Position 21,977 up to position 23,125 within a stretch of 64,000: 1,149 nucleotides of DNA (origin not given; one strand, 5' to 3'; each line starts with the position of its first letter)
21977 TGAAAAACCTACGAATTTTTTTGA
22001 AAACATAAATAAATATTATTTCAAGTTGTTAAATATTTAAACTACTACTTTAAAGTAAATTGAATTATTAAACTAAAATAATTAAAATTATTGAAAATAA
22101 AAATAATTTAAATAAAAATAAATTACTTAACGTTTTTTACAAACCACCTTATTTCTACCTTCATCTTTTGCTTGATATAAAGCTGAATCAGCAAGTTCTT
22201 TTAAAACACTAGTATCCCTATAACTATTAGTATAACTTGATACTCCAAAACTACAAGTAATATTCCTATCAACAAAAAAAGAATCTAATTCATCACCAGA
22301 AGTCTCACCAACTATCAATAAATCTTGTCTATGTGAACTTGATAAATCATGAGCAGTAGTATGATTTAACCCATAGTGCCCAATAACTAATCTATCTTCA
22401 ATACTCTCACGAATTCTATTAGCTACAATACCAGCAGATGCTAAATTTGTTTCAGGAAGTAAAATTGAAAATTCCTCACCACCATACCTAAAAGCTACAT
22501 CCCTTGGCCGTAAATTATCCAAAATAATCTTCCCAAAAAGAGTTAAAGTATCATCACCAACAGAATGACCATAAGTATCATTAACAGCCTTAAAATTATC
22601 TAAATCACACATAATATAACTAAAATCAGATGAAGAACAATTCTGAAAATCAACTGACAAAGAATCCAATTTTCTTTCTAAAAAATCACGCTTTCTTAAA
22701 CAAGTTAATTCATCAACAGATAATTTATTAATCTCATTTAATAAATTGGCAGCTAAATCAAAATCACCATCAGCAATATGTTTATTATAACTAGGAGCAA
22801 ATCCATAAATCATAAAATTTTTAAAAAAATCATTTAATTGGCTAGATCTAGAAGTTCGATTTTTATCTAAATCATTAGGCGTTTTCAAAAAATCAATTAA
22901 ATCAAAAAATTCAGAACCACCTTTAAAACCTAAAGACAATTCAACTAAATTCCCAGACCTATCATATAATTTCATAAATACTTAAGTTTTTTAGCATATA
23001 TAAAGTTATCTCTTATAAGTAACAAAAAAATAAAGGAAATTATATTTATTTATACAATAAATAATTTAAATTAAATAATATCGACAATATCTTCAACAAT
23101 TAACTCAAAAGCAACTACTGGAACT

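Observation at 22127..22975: Apparently active GGDEF diguanylate cyclase in an archaeal genome, directly upstream of the giant surface-protein cluster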

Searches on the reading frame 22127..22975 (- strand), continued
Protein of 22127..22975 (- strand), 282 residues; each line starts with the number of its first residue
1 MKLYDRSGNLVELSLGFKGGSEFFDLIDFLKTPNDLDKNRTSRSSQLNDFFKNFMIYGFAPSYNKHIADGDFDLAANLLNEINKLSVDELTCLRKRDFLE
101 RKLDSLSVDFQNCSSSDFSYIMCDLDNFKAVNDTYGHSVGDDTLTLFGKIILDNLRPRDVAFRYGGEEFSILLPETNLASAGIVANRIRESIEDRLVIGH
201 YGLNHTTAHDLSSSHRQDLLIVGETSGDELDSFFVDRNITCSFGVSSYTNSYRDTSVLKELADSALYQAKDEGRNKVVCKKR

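Call 19: search_solved_structures(query=window:22127-22975:-, show_alignments=3, max_evalue=1e-10)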
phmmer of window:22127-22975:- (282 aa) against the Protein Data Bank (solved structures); distinct sequences matched with E-value up to 1e-10: 42.
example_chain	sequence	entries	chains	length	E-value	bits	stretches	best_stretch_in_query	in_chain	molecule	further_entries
3ign_A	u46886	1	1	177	2.5e-27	99.4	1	81-197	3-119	Diguanylate cyclase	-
9g86_A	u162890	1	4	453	9.3e-24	87.7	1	77-193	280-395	Response regulator PleD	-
9g85_A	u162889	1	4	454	9.3e-24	87.7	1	77-193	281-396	Response regulator PleD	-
2wb4_A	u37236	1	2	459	9.6e-24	87.7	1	77-193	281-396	DIGUANYLATE CYCLASE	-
1w25_A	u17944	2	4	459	9.6e-24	87.7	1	77-193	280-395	STALKED-CELL DIFFERENTIATION CONTROLLING PROTEIN | RESPONSE REGULATOR PLED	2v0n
6d9m_A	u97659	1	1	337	8.7e-23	84.5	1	87-204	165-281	Fusion protein of Endolysin,Response receiver sensor diguanylate cyclase, GAF domain-conta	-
5euh_A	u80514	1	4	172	2.5e-22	83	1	88-194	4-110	Putative GGDEF domain membrane protein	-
5llw_B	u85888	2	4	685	2.3e-21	79.8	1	80-194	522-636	Diguanylate cyclase (GGDEF) domain-containing protein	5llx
6et7_A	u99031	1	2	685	2.4e-21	79.8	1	81-194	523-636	Diguanylate cyclase (GGDEF) domain-containing protein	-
3i5c_A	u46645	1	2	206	1.4e-20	77.3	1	86-200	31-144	Fusion of General control protein GCN4 and WSPR response regulator protein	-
6zxm_A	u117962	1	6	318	1.6e-20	77.1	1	88-193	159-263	Putative GGDEF/response regulator receiver domain protein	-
9t28_A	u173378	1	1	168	1.7e-20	77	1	114-200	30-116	diguanylate cyclase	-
3i5b_A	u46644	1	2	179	1.9e-20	76.8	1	114-199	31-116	WspR response regulator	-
3bre_A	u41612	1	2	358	9.1e-20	74.6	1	88-199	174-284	Probable two-component response regulator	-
4zve_A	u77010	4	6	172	1.3e-19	74.2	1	88-194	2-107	Diguanylate cyclase DosC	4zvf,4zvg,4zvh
7e6g_A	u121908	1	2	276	2e-17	67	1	88-204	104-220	Putative GGDEF domain protein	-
6ttr_A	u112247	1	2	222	6.4e-12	48.9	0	84-196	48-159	GGDEF diguanylate cyclase DgcB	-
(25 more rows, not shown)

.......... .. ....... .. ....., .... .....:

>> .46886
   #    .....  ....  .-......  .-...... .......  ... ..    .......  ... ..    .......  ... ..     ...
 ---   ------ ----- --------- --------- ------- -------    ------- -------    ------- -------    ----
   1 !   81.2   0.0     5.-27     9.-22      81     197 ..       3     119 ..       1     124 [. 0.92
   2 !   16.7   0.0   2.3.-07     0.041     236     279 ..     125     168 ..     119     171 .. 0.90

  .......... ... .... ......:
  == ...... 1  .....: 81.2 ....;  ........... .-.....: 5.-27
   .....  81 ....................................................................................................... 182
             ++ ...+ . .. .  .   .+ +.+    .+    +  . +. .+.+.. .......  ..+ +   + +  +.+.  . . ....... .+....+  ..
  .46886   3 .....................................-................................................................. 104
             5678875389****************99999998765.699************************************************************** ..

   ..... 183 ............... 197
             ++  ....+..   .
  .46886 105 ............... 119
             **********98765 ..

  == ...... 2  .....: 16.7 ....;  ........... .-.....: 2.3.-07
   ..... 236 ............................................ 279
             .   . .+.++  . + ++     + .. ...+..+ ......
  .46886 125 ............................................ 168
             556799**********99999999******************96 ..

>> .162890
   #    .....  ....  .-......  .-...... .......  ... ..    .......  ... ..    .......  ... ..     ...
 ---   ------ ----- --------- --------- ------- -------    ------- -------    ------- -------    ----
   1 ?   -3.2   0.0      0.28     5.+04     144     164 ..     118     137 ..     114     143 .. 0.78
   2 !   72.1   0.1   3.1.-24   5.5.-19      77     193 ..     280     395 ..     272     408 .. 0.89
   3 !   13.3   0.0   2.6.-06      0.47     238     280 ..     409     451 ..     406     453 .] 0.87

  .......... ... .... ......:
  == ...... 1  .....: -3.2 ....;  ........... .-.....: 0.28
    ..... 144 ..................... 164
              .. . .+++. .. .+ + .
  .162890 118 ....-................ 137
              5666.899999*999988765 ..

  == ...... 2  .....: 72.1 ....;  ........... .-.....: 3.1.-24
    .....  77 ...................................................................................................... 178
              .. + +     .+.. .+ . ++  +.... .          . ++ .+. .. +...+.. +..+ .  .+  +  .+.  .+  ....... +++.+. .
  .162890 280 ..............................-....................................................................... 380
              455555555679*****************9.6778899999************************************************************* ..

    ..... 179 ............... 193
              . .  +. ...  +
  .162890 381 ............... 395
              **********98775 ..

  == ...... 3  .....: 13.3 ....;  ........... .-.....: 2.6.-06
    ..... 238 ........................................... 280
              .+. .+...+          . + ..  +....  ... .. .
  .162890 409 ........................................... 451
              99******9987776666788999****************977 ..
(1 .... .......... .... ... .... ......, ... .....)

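Call 49: predict_structure(alignment_id=A1)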
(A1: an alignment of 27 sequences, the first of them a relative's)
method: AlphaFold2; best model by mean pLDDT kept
length: 282 residues; sequences in the alignment: 27
mean_pLDDT: 88.8   pTM: 0.86
mean pLDDT of the five models: 88.8, 88.6, 84.2, 84.2, 80.4
residues with pLDDT >= 90: 193; 70-90: 66; 50-70: 16; < 50: 7
segments of 3 or more residues with pLDDT < 50: 220-226
pLDDT, mean of each block of 10 residues (from residue 1): 84 82 93 79 90 93 95 96 96 96 93 82 94 92 96 92 92 95 98 92 80 59 49 82 97 96 98 96 85
secondary structure, 60 per line:
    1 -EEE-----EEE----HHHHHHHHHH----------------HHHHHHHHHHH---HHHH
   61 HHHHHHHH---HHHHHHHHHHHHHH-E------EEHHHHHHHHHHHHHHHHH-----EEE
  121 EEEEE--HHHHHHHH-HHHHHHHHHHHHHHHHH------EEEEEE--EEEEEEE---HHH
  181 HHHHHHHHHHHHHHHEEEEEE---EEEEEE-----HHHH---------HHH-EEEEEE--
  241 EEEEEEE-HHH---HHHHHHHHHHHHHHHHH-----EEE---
elements in order: E2-4 E10-12 H17-26 H43-53 H57-68 H72-85 H96-112 E118-125 H128-135 H137-153 E160-165 E168-174 H178-195 E196-201 E205-210 H216-219 E233-238 E241-247 H255-271 E277-279

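Call 51: fold_search(model_id=the predicted structure, library=pdb)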
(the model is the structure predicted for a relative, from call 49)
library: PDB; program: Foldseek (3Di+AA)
matches with E <= 10: 436; with E <= 0.001: 96
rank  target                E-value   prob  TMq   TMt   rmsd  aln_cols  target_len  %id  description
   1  9g86_A                3.1e-15  1.00  0.53  0.34   5.5       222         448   28  Structure of Response regulator PleD in complex with c-diGMP and pppGpp (released 2025-08-06)
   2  1w25_A                9.9e-15  1.00  0.54  0.34   5.2       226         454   29  Response regulator PleD in complex with c-diGMP (released 2004-11-18)
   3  3ign                  1.0e-14  1.00  0.53  0.88   4.1       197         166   33  Crystal Structure of the GGDEF domain from Marinobacter aquaeolei diguanylate cyclase complexed with c-di-GMP - Northeas (released 2009-08-11)
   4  2wb4_A                3.0e-14  1.00  0.54  0.34   6.1       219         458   31  activated diguanylate cyclase PleD in complex with c-di-GMP (released 2010-04-21)
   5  2v0n_A                3.3e-14  1.00  0.55  0.35   5.2       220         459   30  ACTIVATED RESPONSE REGULATOR PLED IN COMPLEX WITH C-DIGMP AND GTP- ALPHA-S (released 2007-08-21)
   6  9g85_C                3.8e-14  1.00  0.52  0.34   6.9       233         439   27  Structure of Response regulator PleD in complex with c-diGMP and ppGpp (released 2025-08-06)
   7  9g86_B                4.2e-14  1.00  0.53  0.34   5.6       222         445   28  Structure of Response regulator PleD in complex with c-diGMP and pppGpp (released 2025-08-06)
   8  3i5c_B                6.3e-14  1.00  0.53  0.74   8.9       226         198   29  Crystal structure of a fusion protein containing the leucine zipper of GCN4 and the GGDEF domain of WspR from Pseudomo (released 2009-08-18)
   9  9g85_A                7.1e-14  1.00  0.53  0.34   5.6       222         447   28  Structure of Response regulator PleD in complex with c-diGMP and ppGpp (released 2025-08-06)
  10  6d9m                  7.1e-14  1.00  0.56  0.49  10.9       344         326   24  T4-Lysozyme fusion to Geobacter GGDEF (released 2019-04-10)
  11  3i5c_A                8.0e-14  1.00  0.52  0.73   8.0       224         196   28  Crystal structure of a fusion protein containing the leucine zipper of GCN4 and the GGDEF domain of WspR from Pseudomo (released 2009-08-18)
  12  7e6g_A                1.1e-13  1.00  0.56  0.60   3.9       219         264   28  Crystal structure of diguanylate cyclase SiaD in complex with its activator SiaC from Pseudomonas aeruginosa (released 2021-09-22)
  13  6zxb_A                1.1e-13  1.00  0.55  0.53   4.6       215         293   25  Diguanylate cyclase DgcR (I-site mutant) in native state (released 2021-03-31)
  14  3bre_A                1.1e-13  1.00  0.54  0.48  17.6       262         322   26  Crystal Structure of P.aeruginosa PA3702 (released 2008-04-01)
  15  9g85_D                1.8e-13  1.00  0.53  0.34   5.4       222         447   29  Structure of Response regulator PleD in complex with c-diGMP and ppGpp (released 2025-08-06)
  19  6ttr_A                2.9e-13  1.00  0.55  0.80   6.0       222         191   24  Crystal Structure of the coiled coil and GGDEF domain of DgcB from Caulobacter crescentus in complex with c-di-GMP (released 2021-01-13)
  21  6ttr_B                3.6e-13  1.00  0.55  0.78   6.9       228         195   23  Crystal Structure of the coiled coil and GGDEF domain of DgcB from Caulobacter crescentus in complex with c-di-GMP (released 2021-01-13)
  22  7e6g_B                5.8e-13  1.00  0.56  0.60   3.8       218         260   29  Crystal structure of diguanylate cyclase SiaD in complex with its activator SiaC from Pseudomonas aeruginosa (released 2021-09-22)
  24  5euh_A                7.3e-13  1.00  0.52  0.88   2.6       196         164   33  Crystal structure of the c-di-GMP-bound GGDEF domain of P. fluorescens GcbC (released 2015-12-30)
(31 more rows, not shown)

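Call 55: find_encoding_contigs(protein=P0123, flank=8000, max_places=2)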
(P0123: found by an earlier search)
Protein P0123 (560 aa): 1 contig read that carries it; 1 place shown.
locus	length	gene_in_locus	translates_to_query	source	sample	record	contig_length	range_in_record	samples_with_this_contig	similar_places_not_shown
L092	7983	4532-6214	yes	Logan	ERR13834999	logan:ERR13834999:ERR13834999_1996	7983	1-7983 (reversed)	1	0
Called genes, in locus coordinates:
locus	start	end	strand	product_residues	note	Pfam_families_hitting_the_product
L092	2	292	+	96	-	?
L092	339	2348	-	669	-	-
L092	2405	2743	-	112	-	-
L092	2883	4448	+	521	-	PF00152:tRNA-synt_2 (faint), PF01409:tRNA-synt_2d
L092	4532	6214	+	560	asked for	PF03484:B5, PF17759:tRNA_synthFbeta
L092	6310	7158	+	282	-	PF00990:GGDEF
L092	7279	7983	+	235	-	?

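Call 58: search_protein_families(library=padloc, proteins=[window:22127-22975:-], max_evalue=0.01)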
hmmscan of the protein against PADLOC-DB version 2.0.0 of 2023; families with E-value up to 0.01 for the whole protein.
window:22127-22975:- (282 aa): 0 families

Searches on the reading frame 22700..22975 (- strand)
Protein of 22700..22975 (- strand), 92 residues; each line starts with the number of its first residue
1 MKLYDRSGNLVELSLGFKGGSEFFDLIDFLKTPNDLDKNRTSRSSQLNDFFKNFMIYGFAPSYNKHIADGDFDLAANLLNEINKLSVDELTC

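Call 63: predict_structure(alignment_id=A2)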
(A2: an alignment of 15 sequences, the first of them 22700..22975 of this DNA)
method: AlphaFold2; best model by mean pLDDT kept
length: 92 residues; sequences in the alignment: 15
mean_pLDDT: 82.1   pTM: 0.73
mean pLDDT of the five models: 82.1, 77.7, 75.6, 75.4, 74.8
residues with pLDDT >= 90: 24; 70-90: 57; 50-70: 6; < 50: 5
segments of 3 or more residues with pLDDT < 50: 88-92
pLDDT, mean of each block of 10 residues (from residue 1): 83 80 87 71 85 87 92 93 69 38
secondary structure, 60 per line:
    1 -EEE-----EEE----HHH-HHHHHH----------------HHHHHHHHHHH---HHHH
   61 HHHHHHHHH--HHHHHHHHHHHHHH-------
elements in order: E2-4 E10-12 H21-26 H43-53 H57-69 H72-85

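Call 65: fold_search(model_id=the predicted structure, library=pdb)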
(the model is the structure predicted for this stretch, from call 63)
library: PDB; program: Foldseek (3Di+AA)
matches with E <= 10: 13; with E <= 0.001: 0
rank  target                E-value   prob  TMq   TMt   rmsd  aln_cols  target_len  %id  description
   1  6tdu_AJ               2.6e+00  0.08  0.33  0.18  14.4       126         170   12  Cryo-EM structure of Euglena gracilis mitochondrial ATP synthase, full dimer, rotational states 1 (released 2019-11-27)
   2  8jw3                  3.5e+00  0.03  0.22  0.12  13.2        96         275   10  The crystal structure of the viral terpene synthase from Orpheovirus IHUMI-LCC2 (released 2023-12-20)
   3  2p5t_E                4.3e+00  0.03  0.21  0.21  10.7        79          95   16  Molecular and structural characterization of the PezAT chromosomal toxin-antitoxin system of the human pathogen Strept (released 2007-05-15)
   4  8env_H                5.9e+00  0.01  0.17  0.15  14.7        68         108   22  In situ cryo-EM structure of Pseudomonas phage E217 tail baseplate in C6 map (released 2023-07-26)
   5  1on2_A                6.7e+00  0.02  0.26  0.19  13.7        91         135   14  Bacillus subtilis Manganese Transport Regulator (MntR), D8M Mutant, Bound to Manganese (released 2003-07-15)
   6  7xp1                  7.1e+00  0.04  0.35  0.17  11.6       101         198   13  Crystal structure of PmiR from Pseudomonas aeruginosa (released 2023-04-12)
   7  3us6                  7.1e+00  0.03  0.29  0.20  13.9        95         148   14  Crystal Structure of Histidine-containing Phosphotransfer Protein MtHPt1 from Medicago truncatula (released 2012-01-18)
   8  7xp0                  7.6e+00  0.08  0.31  0.15   5.6        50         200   16  Crystal structure of PmiR from Pseudomonas aeruginosa (released 2023-04-12)
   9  8pw5_V1               7.6e+00  0.02  0.22  0.22  11.2        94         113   14  CS respirasome from murine liver (released 2024-04-24)
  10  2zrr                  7.6e+00  0.02  0.20  0.22  10.5        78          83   13  Crystal structure of an immunity protein that contributes to the self-protection of bacteriocin-producing Enterococcus m (released 2009-02-17)
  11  6vof_d                8.1e+00  0.03  0.29  0.17  10.2        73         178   19  Chloroplast ATP synthase (O2, CF1FO) (released 2020-09-09)
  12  9y0i_B                8.6e+00  0.03  0.31  0.18  11.0        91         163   12  Crystal structure of designed switching homodimer CSD20f3A (released 2025-09-10)
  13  7lr5_A                9.1e+00  0.04  0.30  0.27   8.9        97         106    9  Ni-bound crystal structure of the engineered cyt cb562 variant, DiCyt2, crystallized in the presence of Ni(II) (M1) an (released 2022-02-23)

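Call 70: search_protein_representatives(alignment_id=A2)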
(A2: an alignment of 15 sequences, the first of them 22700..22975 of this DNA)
Query: 15 sequences, 92 profile positions. Proteins with E-value up to 0.001 (for the whole library): 2; up to 1e-10: 2; up to 1e-30: 1. The best 2 are listed.
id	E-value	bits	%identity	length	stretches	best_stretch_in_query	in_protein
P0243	6.0e-41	154.9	-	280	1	1-92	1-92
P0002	3.0e-30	120.6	-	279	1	1-92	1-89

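Call 78: find_related_loci(query=A2, collection=metagenome_contigs, flank=10000)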
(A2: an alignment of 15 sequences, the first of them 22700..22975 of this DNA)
Query A2 (92 aa) in metagenome_contigs; peptide patterns used: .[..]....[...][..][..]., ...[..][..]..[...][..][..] (x = any residue, [..] = any of these).
142 stretches matched a pattern; 16 encode a relative of the query (tblastn E <= 1e-3); 16 distinct loci.
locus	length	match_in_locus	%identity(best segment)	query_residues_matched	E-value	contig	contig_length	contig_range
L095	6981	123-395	48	1-91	1e-25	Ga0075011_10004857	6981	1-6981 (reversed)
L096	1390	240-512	47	1-91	2e-24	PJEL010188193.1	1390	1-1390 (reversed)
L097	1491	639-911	44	1-91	7e-24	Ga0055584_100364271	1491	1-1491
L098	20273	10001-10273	46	1-91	1e-23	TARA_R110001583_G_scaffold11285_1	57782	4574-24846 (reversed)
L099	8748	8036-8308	45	1-91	2e-23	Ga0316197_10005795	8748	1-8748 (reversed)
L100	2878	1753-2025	47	1-91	2e-23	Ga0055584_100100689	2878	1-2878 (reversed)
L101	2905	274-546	45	1-91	4e-23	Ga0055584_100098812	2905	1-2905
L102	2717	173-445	47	1-91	9e-23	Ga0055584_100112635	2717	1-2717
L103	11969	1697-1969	45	1-91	2e-22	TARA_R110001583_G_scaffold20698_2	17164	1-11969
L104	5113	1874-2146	45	1-91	2e-22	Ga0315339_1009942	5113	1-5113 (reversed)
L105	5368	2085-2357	45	1-91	3e-22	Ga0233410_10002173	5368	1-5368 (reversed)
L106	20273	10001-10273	44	1-91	1e-21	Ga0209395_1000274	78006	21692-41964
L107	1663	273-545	43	1-91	4e-21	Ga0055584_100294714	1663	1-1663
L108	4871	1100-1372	42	1-91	4e-20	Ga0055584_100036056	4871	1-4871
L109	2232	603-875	41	1-91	3e-19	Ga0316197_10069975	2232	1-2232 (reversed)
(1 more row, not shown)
